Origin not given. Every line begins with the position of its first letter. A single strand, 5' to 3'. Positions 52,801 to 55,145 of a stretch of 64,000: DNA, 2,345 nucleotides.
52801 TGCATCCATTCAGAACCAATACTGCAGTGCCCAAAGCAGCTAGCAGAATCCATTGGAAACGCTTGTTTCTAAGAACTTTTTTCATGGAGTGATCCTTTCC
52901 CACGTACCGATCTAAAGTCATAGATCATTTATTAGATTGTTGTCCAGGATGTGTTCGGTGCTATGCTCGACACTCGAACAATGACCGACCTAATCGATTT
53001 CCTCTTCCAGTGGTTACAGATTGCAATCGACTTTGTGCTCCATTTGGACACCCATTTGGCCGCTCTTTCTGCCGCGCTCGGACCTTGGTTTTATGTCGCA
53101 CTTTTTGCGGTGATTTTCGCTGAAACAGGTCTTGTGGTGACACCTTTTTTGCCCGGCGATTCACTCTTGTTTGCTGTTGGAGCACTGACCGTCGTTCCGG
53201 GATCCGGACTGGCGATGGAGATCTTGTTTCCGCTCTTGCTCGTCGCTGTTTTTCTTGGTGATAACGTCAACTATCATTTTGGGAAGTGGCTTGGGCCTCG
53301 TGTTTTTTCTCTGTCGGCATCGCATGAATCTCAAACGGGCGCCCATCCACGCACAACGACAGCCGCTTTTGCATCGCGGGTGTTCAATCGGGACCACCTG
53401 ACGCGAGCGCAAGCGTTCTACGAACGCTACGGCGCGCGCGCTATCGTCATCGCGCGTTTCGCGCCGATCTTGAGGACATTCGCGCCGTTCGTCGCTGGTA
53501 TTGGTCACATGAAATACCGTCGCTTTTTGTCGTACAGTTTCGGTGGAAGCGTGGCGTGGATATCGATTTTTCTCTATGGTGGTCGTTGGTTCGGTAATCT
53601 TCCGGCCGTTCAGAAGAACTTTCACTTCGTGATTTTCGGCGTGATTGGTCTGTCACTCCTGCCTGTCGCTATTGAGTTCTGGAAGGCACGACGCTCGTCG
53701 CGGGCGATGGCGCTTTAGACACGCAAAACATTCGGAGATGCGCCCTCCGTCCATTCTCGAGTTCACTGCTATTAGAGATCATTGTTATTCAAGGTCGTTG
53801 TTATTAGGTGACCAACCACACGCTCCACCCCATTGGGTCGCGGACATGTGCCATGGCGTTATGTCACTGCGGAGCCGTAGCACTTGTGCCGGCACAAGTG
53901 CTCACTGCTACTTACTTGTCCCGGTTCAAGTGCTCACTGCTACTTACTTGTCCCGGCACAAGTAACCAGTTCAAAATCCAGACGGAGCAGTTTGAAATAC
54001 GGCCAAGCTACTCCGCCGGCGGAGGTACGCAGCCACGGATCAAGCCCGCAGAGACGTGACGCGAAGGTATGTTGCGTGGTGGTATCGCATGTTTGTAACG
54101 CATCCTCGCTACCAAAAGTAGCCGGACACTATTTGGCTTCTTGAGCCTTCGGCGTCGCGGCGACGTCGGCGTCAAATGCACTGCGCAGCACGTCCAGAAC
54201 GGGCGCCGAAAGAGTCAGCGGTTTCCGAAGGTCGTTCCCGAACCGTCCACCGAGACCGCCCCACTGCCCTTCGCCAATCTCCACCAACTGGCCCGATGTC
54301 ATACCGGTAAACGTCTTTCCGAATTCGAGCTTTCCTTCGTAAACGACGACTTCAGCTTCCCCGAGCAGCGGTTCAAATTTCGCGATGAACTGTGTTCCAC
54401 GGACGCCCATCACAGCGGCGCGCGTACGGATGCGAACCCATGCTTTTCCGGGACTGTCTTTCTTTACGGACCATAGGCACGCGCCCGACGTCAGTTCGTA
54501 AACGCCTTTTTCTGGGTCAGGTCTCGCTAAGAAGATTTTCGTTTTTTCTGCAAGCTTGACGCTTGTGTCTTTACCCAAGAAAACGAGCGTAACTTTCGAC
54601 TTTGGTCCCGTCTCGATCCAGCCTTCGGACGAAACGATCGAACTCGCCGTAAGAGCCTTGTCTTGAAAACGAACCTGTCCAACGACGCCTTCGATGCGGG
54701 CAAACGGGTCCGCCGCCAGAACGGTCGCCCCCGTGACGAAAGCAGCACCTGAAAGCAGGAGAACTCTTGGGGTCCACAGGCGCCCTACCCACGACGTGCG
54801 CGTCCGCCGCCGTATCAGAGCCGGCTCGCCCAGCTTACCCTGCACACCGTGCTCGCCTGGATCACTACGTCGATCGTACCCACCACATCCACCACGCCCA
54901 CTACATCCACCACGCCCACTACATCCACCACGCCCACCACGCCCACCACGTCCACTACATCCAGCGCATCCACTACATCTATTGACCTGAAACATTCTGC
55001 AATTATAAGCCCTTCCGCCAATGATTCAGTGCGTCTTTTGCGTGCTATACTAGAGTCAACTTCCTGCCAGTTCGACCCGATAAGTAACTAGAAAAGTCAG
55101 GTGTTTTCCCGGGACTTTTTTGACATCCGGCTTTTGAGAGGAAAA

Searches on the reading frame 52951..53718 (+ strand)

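Call 70: search_protein_families(library=pfam, proteins=[window:52951-53718:+], max_evalue=0.001)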
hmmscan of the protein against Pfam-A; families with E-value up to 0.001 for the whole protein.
window:52951-53718:+ (255 aa): 1 family
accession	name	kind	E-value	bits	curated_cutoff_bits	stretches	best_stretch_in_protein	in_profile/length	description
PF09335.16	VTT_dom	-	1.8e-18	67.6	33.9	1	67-211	1-121/123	VTT domain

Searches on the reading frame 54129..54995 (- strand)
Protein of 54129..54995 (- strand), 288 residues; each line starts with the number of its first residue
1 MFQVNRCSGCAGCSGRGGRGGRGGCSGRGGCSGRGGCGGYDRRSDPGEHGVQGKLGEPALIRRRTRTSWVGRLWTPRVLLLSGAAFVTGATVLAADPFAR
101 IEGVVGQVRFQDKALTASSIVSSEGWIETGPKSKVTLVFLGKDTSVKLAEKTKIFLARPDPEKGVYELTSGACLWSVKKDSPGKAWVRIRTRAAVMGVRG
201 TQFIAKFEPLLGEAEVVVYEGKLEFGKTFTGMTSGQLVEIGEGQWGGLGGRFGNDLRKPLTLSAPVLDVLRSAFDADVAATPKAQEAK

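Call 70: search_protein_families(library=pfam, proteins=[window:54129-54995:-], max_evalue=0.001)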
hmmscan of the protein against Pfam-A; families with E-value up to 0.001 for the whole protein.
window:54129-54995:- (288 aa): 1 family
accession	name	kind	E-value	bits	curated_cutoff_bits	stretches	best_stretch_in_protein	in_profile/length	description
PF04773.18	FecR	-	1.7e-10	41.6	24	1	127-223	3-96/97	FecR protein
